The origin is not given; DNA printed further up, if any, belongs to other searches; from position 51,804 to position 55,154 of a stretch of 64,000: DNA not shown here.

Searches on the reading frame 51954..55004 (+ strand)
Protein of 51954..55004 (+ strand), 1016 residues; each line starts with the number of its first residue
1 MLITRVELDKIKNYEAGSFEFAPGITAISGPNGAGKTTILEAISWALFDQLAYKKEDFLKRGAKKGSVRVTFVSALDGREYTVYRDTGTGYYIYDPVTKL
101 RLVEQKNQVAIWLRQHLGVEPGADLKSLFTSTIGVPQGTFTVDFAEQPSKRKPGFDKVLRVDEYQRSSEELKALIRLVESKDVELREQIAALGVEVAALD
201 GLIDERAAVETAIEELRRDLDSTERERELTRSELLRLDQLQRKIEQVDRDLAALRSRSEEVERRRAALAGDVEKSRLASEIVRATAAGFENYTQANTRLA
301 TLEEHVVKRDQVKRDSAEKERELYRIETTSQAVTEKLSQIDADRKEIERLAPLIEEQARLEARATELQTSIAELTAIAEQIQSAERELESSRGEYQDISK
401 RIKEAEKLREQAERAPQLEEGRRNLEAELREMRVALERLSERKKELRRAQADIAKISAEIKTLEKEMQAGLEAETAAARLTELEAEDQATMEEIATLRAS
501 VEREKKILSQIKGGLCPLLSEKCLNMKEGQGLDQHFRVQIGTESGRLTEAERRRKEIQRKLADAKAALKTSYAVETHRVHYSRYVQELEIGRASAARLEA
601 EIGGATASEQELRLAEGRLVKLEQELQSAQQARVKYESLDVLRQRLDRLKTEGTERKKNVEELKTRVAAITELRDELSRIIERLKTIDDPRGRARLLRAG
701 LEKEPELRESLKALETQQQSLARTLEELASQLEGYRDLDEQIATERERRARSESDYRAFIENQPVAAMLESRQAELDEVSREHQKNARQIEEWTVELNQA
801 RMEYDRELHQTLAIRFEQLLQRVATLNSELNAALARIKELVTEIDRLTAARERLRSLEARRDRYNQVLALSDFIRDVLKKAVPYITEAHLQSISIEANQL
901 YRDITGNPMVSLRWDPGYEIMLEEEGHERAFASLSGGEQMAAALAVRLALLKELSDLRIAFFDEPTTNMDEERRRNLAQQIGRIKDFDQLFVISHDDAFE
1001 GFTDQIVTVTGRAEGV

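Call 6: search_protein_families(library=pfam, proteins=[window:51954-55004:+], max_evalue=0.01)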
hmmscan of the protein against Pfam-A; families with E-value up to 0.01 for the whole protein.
window:51954-55004:+ (1016 aa): 10 families
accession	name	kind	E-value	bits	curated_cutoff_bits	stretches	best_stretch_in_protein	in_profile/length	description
PF02463.25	SMC_N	-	2.6e-22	79.8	40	2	523-1012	135-214/220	RecF/RecN/SMC N terminal domain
PF13476.12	AAA_23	-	3.9e-22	80.3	27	1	5-254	1-196/201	AAA domain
PF13304.12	AAA_21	-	5.9e-09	36.8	27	1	25-64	1-43/304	AAA domain, putative AbiEii toxin, Type IV TA system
PF13558.12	SbcC_Walker_B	-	6.8e-06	26.7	27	1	927-978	26-85/90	SbcC/RAD50-like, Walker B motif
PF13175.12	AAA_15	-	5.1e-05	23.5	32.1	1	1-55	1-54/374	AAA ATPase domain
PF00005.33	ABC_tran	-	9.9e-05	23.4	25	1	25-60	13-51/137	ABC transporter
PF13514.12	AAA_27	-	0.00014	21.9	22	1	1-90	1-91/206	AAA domain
PF13555.12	AAA_29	-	0.00017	21.7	27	1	14-47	12-46/61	P-loop containing region of AAA domain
PF25199.1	nSTAND_NTPase5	-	0.0041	17.4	34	0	23-48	41-66/145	Novel STAND NTPase 5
PF05714.16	PFam54_60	-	0.0054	16.8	27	0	630-685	85-138/185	Borrelia Bbcrasp-1 domain containing protein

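Call 7: search_protein_families(library=padloc, proteins=[window:51954-55004:+], max_evalue=0.01)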
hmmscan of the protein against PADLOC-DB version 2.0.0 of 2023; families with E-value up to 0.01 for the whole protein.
window:51954-55004:+ (1016 aa): 65 families (the best 25 are shown)
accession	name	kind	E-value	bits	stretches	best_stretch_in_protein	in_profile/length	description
PDLC03859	LmuB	-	4.4e-38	129.9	2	3-497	5-485/611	-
PDLC04135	mad3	-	2.3e-26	91.2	1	3-218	2-213/374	mads_3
PDLC03865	LmuB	-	1.5e-15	54.5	3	1-47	1-55/1007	-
PDLC03868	LmuB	-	8.4e-12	42.2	3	5-51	8-56/1035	-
PDLC02756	PbeC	-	1.7e-10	38.6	2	2-54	2-62/643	PbeC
PDLC03863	LmuB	-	2e-10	38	1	3-96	5-94/610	-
PDLC02980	AriA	-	2.2e-10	39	2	25-51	1-28/304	-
PDLC03864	LmuB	-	3.6e-10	37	2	766-952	403-580/657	-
PDLC02733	PbeC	-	1.1e-09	35.3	2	765-998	410-646/672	PbeC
PDLC02747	PbeC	-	2.5e-09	34.6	2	760-998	395-630/632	PbeC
PDLC00278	PtuA1|PtuA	-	2.6e-09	34.9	1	1-53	1-53/436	AAA ATPase domain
PDLC02668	DndD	-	5e-09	33.7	2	19-54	20-61/659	DndD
PDLC00298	PtuA1|PtuA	-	1.8e-08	31.9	1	1-78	1-77/423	AAA ATPase domain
PDLC00102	GajA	-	3.3e-08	30.5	1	1-53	1-53/532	AAA ATPase domain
PDLC04164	AriA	-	5.8e-08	30.6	1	3-77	6-80/253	-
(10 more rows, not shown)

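Call 9: search_protein_families(library=ncbifam, proteins=[window:51954-55004:+], max_evalue=0.001)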
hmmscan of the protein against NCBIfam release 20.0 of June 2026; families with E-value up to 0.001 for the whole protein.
window:51954-55004:+ (1016 aa): 44 families (the best 25 are shown)
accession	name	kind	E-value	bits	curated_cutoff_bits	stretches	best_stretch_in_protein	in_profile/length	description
NF003034.1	PRK03918.1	equivalog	1.2e-60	205.5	700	2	296-1010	175-867/878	DNA double-strand break repair ATPase Rad50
NF041034.1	Rad50_Sulf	equivalog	1e-45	155.9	1000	3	1-275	1-262/872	DNA double-strand break repair ATPase Rad50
NF002244.0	PRK01156.1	equivalog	2.7e-37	128.3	847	3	1-308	1-316/895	DNA double-strand break repair ATPase Rad50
NF002572.0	PRK02224.1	equivalog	5.8e-25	87.7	1087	2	1-437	1-443/888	DNA double-strand break repair ATPase Rad50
NF045487.1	ASRP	equivalog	3.9e-24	85.2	300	2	17-83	8-65/593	archaea-specific SMC-related protein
NF045780.1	TrlF_fam_ATP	equivalog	3e-19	69.3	350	2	18-405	304-702/944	TrlF family AAA-like ATPase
TIGR02169.1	SMC_prok_A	equivalog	1.3e-16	59.5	729.4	2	3-47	2-47/1165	chromosome segregation protein SMC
TIGR02168.1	SMC_prok_B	equivalog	3.2e-16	58.3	567.35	2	18-50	18-50/1181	chromosome segregation protein SMC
NF053563.1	Rkd4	equivalog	1.7e-15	56.2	860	2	3-49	3-49/747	arcadin-4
TIGR00618.1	sbcc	subfamily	1.9e-15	55.9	478.5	1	20-1007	21-1032/1043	exonuclease subunit SbcC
NF041035.1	Rad50_Halo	equivalog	3.8e-14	52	1000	1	1-86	1-86/883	DNA double-strand break repair ATPase Rad50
TIGR00611.2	recf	equivalog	1.1e-11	44.5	172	1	3-73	1-73/339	DNA replication/repair protein RecF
NF000355.4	ribo_prot_ABC_F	equivalog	3.1e-11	42.8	380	1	921-1007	105-185/499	ribosomal protection-like ABC-F family protein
NF010068.0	PRK13548.1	equivalog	4.5e-11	42.3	261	1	927-996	131-202/261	heme ABC transporter ATP-binding protein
TIGR02857.1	CydD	equivalog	4.6e-10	39.1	435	1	932-1009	457-529/529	thiol reductant ABC exporter subunit CydD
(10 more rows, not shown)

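Call 10: find_encoding_contigs(protein=window:51954-55004:+, flank=10000)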
Protein window:51954-55004:+ (1016 aa): 1 contig read that carries it; 1 place shown.
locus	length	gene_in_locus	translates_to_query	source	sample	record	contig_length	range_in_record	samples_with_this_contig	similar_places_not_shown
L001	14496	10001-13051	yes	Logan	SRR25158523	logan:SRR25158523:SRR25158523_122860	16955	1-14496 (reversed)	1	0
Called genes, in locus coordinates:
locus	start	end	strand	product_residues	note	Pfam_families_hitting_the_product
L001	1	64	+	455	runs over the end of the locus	PF02878:PGM_PMM_I, PF02879:PGM_PMM_II, PF02880:PGM_PMM_III, PF00408:PGM_PMM_IV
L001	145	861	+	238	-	-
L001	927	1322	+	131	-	-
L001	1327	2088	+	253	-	-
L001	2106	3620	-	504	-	PF00989:PAS (faint), PF08448:PAS_4, PF13426:PAS_9 (faint), PF00512:HisKA, PF02518:HATPase_c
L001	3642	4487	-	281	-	PF00296:Bac_luciferase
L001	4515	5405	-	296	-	PF12172:zf-ChsH2 (weak), PF01796:OB_ChsH2_C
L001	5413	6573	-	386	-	PF00108:Thiolase_N, PF22691:Thiolase_C_1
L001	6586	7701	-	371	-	PF22691:Thiolase_C_1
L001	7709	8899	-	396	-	PF02771:Acyl-CoA_dh_N, PF02770:Acyl-CoA_dh_M, PF00441:Acyl-CoA_dh_1, PF08028:Acyl-CoA_dh_2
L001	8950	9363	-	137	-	-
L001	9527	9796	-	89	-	-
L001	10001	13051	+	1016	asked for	PF02463:SMC_N, PF13304:AAA_21 (faint), PF13476:AAA_23, PF02463:SMC_N, PF13558:SbcC_Walker_B (weak)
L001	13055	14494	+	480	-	?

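Call 11: find_homologous_proteins(query=window:51954-55004:+, max_evalue=1e-10)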
Query window:51954-55004:+ (1016 aa): 981 proteins with E <= 1e-10 among 8000 candidates; the best 120 are listed.
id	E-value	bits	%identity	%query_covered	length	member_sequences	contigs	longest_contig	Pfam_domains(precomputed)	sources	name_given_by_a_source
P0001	0.0e+0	1947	93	100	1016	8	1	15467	PF00005.34,PF13476.13,PF13558.13,PF02463.26,PF13304.13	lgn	-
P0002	0.0e+0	1824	86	100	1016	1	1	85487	PF13175.13,PF13476.13,PF13558.13,PF02463.26,PF13304.13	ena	-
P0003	0.0e+0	1769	83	100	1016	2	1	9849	PF00005.34,PF13175.13,PF13476.13,PF13558.13,PF02463.26,PF13304.13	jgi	jgi:exonuclease SbcC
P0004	0.0e+0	1699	80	100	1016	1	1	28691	PF00005.34,PF13476.13,PF13558.13,PF02463.26,PF13304.13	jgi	jgi:DNA repair protein SbcC/Rad50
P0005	0.0e+0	1690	80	100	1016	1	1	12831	PF00005.34,PF13476.13,PF13558.13,PF02463.26,PF13304.13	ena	-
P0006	0.0e+0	1689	80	100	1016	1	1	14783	PF13476.13,PF13558.13,PF02463.26,PF13304.13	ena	-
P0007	0.0e+0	1488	86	84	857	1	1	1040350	PF13175.13,PF13476.13,PF02463.26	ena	-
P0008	0.0e+0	1271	61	100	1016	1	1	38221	PF00005.34,PF13175.13,PF13476.13,PF13558.13,PF13555.13,PF02463.26,PF13304.13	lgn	-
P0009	0.0e+0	1271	61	100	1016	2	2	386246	PF00005.34,PF13175.13,PF13476.13,PF13558.13,PF13555.13,PF02463.26,PF13304.13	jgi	jgi:exonuclease SbcC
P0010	0.0e+0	1268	62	100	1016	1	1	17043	PF13175.13,PF13476.13,PF13558.13,PF02463.26,PF13304.13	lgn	-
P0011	0.0e+0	1268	62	99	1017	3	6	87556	PF13175.13,PF13476.13,PF13558.13,PF02463.26,PF13304.13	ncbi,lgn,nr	ncbi:MAG TPA: SMC family ATPase [Blastocatellia bacterium]|nr:SMC family ATPase [Blastocatellia bact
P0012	0.0e+0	1258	60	100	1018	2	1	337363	PF13175.13,PF13476.13,PF13558.13,PF02463.26,PF13304.13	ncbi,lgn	-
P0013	0.0e+0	1258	61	100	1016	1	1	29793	PF13175.13,PF13476.13,PF13558.13,PF13555.13,PF02463.26,PF13304.13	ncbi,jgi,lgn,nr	ncbi:MAG TPA: AAA family ATPase [Blastocatellia bacterium]|jgi:exonuclease SbcC|nr:AAA family ATPase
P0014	0.0e+0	1257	61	99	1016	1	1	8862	PF13175.13,PF13476.13,PF13558.13,PF13555.13,PF02463.26,PF13304.13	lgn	-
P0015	0.0e+0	1254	60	100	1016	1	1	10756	PF13175.13,PF13476.13,PF13558.13,PF13555.13,PF02463.26,PF13304.13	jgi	jgi:DNA repair protein SbcC/Rad50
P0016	0.0e+0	1247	60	100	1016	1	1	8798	PF00005.34,PF13175.13,PF13476.13,PF13558.13,PF13555.13,PF02463.26,PF13304.13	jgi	jgi:DNA repair protein SbcC/Rad50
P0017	0.0e+0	1245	61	99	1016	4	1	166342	PF00005.34,PF13175.13,PF13476.13,PF13558.13,PF13555.13,PF02463.26,PF13304.13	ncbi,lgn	ncbi:MAG: AAA family ATPase [Blastocatellia bacterium]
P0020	0.0e+0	1236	60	100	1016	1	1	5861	PF00005.34,PF13175.13,PF13476.13,PF13558.13,PF13555.13,PF02463.26,PF13304.13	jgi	jgi:DNA repair protein SbcC/Rad50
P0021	0.0e+0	1235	60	100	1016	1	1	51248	PF00005.34,PF13175.13,PF13476.13,PF13558.13,PF02463.26,PF13304.13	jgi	jgi:DNA repair protein SbcC/Rad50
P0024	0.0e+0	1229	59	100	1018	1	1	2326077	PF13175.13,PF13476.13,PF13558.13,PF13555.13,PF02463.26,PF13304.13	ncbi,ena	-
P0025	0.0e+0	1228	60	100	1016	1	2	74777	PF13175.13,PF13476.13,PF13558.13,PF13555.13,PF02463.26,PF13304.13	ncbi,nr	ncbi:MAG: AAA family ATPase [Blastocatellia bacterium]|nr:AAA family ATPase [Blastocatellia bacteriu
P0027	0.0e+0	1226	61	99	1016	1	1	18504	PF00005.34,PF13175.13,PF13476.13,PF13558.13,PF13555.13,PF02463.26,PF13304.13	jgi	jgi:exonuclease SbcC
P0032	0.0e+0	1197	59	100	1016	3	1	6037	PF00005.34,PF13175.13,PF13476.13,PF02463.26,PF13304.13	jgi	jgi:exonuclease SbcC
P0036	0.0e+0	1184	58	100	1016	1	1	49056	PF13476.13,PF13558.13,PF13555.13,PF02463.26,PF13304.13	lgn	-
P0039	0.0e+0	1167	57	100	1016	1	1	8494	PF00005.34,PF13175.13,PF13476.13,PF13558.13,PF13555.13,PF02463.26,PF13304.13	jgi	jgi:exonuclease SbcC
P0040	0.0e+0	1167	56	100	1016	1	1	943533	PF00005.34,PF13175.13,PF13476.13,PF13558.13,PF13555.13,PF02463.26,PF13304.13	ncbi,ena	-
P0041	0.0e+0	1161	57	100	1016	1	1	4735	PF13175.13,PF13476.13,PF13558.13,PF02463.26,PF13304.13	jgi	jgi:exonuclease SbcC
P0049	0.0e+0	1149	57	100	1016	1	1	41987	PF13476.13,PF13558.13,PF13555.13,PF02463.26,PF13304.13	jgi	jgi:DNA repair protein SbcC/Rad50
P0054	0.0e+0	1143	57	99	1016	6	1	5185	PF00005.34,PF13175.13,PF13476.13,PF13558.13,PF02463.26,PF13304.13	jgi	jgi:exonuclease SbcC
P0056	0.0e+0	1130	56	100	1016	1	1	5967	PF00005.34,PF13175.13,PF13476.13,PF13558.13,PF02463.26,PF13304.13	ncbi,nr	ncbi:MAG TPA: AAA family ATPase [Blastocatellia bacterium]|nr:AAA family ATPase [Blastocatellia bact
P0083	6.9e-297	1006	50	99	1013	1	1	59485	PF13175.13,PF13476.13,PF02463.26,PF13304.13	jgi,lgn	jgi:exonuclease SbcC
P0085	1.9e-294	998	50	100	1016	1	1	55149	PF00005.34,PF13175.13,PF13476.13,PF13558.13,PF13555.13,PF02463.26,PF13304.13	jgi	jgi:DNA repair protein SbcC/Rad50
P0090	7.8e-284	963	49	99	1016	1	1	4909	PF00005.34,PF13175.13,PF13476.13,PF13558.13,PF02463.26,PF13304.13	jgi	jgi:DNA repair protein SbcC/Rad50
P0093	2.0e-283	961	49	99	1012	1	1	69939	PF13175.13,PF13476.13,PF02463.26,PF13304.13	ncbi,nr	ncbi:MAG: SMC family ATPase [Acidobacteria bacterium]|nr:SMC family ATPase [Acidobacteriota bacteriu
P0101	1.4e-265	902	46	99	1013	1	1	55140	PF13175.13,PF13476.13,PF13555.13,PF02463.26,PF13304.13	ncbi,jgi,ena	-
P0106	1.2e-241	823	43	99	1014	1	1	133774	PF13476.13,PF13558.13,PF02463.26,PF13304.13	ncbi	ncbi:MAG: SMC family ATPase [Acidobacteriota bacterium]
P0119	7.4e-213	728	42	99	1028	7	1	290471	PF00005.34,PF13175.13,PF13476.13,PF02463.26,PF13304.13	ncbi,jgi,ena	-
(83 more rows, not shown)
